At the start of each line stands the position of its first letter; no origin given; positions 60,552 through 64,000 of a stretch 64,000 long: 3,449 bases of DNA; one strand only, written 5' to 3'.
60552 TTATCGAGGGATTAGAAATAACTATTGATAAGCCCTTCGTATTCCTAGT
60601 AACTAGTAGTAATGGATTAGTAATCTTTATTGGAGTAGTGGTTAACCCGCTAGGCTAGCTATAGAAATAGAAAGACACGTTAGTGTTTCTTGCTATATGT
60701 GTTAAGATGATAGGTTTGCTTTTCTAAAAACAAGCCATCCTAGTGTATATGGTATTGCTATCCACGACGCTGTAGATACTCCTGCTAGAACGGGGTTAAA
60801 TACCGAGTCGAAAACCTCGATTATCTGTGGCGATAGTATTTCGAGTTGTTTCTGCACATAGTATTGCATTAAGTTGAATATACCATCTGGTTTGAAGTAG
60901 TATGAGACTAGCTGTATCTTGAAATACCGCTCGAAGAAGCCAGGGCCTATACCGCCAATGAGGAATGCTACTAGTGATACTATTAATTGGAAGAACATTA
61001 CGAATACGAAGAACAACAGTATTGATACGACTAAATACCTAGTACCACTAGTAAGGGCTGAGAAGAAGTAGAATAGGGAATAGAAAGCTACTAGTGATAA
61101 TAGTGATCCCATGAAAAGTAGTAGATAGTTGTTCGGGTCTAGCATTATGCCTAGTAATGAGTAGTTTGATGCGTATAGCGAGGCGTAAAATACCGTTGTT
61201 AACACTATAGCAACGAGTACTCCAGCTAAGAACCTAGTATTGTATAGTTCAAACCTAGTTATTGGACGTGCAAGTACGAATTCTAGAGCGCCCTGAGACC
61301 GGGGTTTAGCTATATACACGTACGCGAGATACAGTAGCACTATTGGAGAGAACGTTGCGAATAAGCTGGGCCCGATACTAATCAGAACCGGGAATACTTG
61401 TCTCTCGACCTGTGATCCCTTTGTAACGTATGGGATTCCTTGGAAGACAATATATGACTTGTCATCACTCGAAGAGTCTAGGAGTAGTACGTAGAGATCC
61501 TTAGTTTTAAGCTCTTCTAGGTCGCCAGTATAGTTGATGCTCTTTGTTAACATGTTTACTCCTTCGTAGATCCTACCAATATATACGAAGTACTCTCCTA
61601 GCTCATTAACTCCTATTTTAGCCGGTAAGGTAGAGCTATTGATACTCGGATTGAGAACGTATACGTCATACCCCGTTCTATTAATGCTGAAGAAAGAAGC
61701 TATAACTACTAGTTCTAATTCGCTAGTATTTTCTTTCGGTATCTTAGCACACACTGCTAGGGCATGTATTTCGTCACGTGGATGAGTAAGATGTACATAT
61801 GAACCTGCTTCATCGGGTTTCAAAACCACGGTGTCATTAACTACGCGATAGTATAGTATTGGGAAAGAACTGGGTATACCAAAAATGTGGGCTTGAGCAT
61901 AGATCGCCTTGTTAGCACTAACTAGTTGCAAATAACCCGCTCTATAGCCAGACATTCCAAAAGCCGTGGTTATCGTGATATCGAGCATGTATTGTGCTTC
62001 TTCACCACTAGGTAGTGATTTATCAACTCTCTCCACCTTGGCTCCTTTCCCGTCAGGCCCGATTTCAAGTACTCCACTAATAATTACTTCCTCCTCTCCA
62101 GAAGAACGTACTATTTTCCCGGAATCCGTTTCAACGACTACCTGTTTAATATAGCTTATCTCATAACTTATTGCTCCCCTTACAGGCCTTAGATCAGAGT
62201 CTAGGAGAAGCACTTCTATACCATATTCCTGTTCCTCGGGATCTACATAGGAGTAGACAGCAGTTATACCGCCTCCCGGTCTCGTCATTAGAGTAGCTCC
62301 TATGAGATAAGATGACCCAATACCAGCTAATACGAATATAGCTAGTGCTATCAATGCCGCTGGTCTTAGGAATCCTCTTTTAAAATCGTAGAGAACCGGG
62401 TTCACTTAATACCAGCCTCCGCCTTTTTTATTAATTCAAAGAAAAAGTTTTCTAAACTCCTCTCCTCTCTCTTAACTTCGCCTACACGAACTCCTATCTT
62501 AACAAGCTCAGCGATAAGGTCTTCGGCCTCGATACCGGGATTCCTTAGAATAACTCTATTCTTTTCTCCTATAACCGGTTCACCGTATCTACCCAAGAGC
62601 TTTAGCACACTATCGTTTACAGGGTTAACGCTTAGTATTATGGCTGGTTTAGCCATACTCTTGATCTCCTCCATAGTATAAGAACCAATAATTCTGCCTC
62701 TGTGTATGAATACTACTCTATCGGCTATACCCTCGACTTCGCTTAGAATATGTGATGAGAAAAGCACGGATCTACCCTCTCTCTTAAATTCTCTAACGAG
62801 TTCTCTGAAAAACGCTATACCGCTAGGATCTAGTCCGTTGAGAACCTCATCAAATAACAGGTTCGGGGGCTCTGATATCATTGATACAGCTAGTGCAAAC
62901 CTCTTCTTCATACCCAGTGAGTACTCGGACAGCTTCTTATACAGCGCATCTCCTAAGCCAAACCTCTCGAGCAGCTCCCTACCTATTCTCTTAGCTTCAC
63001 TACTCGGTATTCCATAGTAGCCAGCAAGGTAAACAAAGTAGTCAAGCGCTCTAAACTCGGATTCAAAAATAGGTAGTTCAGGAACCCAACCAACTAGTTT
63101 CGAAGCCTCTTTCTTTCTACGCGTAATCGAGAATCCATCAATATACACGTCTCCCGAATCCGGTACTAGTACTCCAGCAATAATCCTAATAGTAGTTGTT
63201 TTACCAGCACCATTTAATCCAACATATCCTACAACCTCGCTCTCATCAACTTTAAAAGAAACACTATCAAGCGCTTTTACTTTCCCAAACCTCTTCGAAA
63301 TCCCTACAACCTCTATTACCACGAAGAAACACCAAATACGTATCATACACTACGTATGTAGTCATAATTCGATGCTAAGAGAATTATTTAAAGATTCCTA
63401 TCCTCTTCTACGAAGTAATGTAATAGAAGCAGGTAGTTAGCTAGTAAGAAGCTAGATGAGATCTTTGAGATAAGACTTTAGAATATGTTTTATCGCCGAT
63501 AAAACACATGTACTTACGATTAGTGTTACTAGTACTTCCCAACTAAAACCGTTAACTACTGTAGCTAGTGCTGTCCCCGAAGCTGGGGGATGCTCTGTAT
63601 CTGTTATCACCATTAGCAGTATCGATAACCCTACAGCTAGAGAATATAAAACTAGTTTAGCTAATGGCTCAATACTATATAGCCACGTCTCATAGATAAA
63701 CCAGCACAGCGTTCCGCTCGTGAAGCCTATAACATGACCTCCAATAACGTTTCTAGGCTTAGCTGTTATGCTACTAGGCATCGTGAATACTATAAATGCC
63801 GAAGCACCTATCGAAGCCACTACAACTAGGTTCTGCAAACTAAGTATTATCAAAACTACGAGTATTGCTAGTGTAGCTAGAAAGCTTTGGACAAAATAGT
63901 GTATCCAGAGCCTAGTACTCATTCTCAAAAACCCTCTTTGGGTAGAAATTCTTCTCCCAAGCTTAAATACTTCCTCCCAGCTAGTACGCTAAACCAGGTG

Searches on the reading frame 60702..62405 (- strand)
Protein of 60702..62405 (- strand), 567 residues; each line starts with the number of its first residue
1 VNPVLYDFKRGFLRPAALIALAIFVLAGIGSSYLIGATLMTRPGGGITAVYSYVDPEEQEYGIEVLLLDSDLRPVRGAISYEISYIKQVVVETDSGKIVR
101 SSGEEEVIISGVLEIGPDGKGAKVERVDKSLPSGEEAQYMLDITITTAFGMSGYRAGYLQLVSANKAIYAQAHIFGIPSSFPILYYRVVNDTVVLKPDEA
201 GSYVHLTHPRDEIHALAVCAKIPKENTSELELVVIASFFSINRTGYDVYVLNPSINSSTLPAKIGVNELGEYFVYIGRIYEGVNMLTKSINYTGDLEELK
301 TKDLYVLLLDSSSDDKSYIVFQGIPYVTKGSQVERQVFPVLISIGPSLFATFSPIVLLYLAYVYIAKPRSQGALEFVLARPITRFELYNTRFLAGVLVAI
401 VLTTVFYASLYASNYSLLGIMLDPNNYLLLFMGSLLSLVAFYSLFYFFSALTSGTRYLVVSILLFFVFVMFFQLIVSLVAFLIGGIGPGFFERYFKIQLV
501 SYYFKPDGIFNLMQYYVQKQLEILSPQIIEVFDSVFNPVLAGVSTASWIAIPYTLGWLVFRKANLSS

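Call 25: search_protein_families(library=ncbifam, proteins=[window:60702-62405:-], max_evalue=0.0001)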
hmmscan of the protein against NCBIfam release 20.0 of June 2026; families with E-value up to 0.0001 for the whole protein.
window:60702-62405:- (567 aa): 0 families

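Call 75: search_protein_families(library=pfam, proteins=[window:60702-62405:-], max_evalue=0.001)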
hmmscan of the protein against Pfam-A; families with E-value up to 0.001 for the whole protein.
window:60702-62405:- (567 aa): 2 families
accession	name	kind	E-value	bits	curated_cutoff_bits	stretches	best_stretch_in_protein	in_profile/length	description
PF12679.13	ABC2_membrane_2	-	2.2e-16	60.4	27.2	1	291-563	72-281/283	ABC-2 family transporter protein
PF12698.13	ABC2_membrane_3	-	1.4e-06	28.1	31.6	1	331-485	154-294/347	ABC-2 family transporter protein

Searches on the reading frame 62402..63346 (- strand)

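Call 25: search_protein_families(library=ncbifam, proteins=[window:62402-63346:-], max_evalue=0.0001)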
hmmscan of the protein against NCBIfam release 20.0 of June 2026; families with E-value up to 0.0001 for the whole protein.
window:62402-63346:- (314 aa): 176 families (the best 25 are shown)
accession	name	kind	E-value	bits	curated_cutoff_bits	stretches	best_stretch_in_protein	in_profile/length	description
TIGR01188.1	drrA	subfamily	7.5e-55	186.3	312.45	1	18-306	1-301/302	daunorubicin resistance ABC transporter, ATP-binding protein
TIGR03522.1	GldA_ABC_ATP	equivalog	1.3e-53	182.4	402.6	1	11-305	3-300/301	gliding motility-associated ABC transporter ATP-binding subunit GldA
TIGR03740.1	galliderm_ABC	subfamily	7.2e-48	163.2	309.75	1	12-221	2-204/223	lantibiotic protection ABC transporter ATP-binding subunit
TIGR03864.1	PQQ_ABC_ATP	hypoth_equivalog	1.1e-37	129.7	302.25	1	11-230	2-221/236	ABC transporter, ATP-binding subunit, PQQ-dependent alcohol dehydrogenase system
NF010060.0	PRK13537.1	equivalog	6.1e-37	127.2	521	1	10-222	15-227/314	nodulation factor ABC transporter ATP-binding protein NodI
NF033858.1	ABC2_perm_RbbA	equivalog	5.9e-36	123.7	1050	1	9-231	265-487/909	ribosome-associated ATPase/putative transporter RbbA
NF010059.0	PRK13536.1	equivalog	2.4e-35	121.9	549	1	9-221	42-254/342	nodulation factor ABC transporter ATP-binding protein NodI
NF047568.1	PSM_export_PmtC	equivalog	3.7e-33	115.2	375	1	14-309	4-288/290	phenol-soluble modulin export ABC transporter ATP-binding protein PmtC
TIGR01288.1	nodI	equivalog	1.9e-32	112.5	424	1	9-220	3-214/303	nodulation factor ABC transporter ATP-binding protein NodI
TIGR04521.1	ECF_ATPase_2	equivalog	1.2e-31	109.8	330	1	22-229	17-233/279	energy-coupling factor transporter ATPase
TIGR04406.1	LPS_export_lptB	equivalog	3.8e-31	108.2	240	1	12-229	3-223/239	LPS export ABC transporter ATP-binding protein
NF047565.1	PSM_export_PmtA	equivalog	4.4e-29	101.6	350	1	11-230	3-217/282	phenol-soluble modulin export ABC transporter ATP-binding protein PmtA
NF041861.1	YtfR_transport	equivalog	2.2e-28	98.9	850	1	11-231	2-227/492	galactofuranose ABC transporter, ATP-binding protein YtfR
NF000106.1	40850658_otr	exception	6.2e-27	94.6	750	1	11-232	14-235/351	oxytetracycline efflux ABC transporter Otr(C) ATP-binding subunit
NF047930.1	ABC_ATP_B6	equivalog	6.8e-27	94.2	670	1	10-237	2-232/510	putative B6 ABC transporter ATP-binding protein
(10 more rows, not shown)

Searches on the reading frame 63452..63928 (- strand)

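Call 75: search_protein_families(library=pfam, proteins=[window:63452-63928:-], max_evalue=0.001)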
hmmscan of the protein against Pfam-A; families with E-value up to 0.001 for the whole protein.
window:63452-63928:- (158 aa): 1 family
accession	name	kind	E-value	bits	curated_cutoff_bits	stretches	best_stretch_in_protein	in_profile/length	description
PF04982.19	TM_HPP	-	3.7e-27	95.3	27.2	1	3-149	4-146/157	HPP, transmembrane region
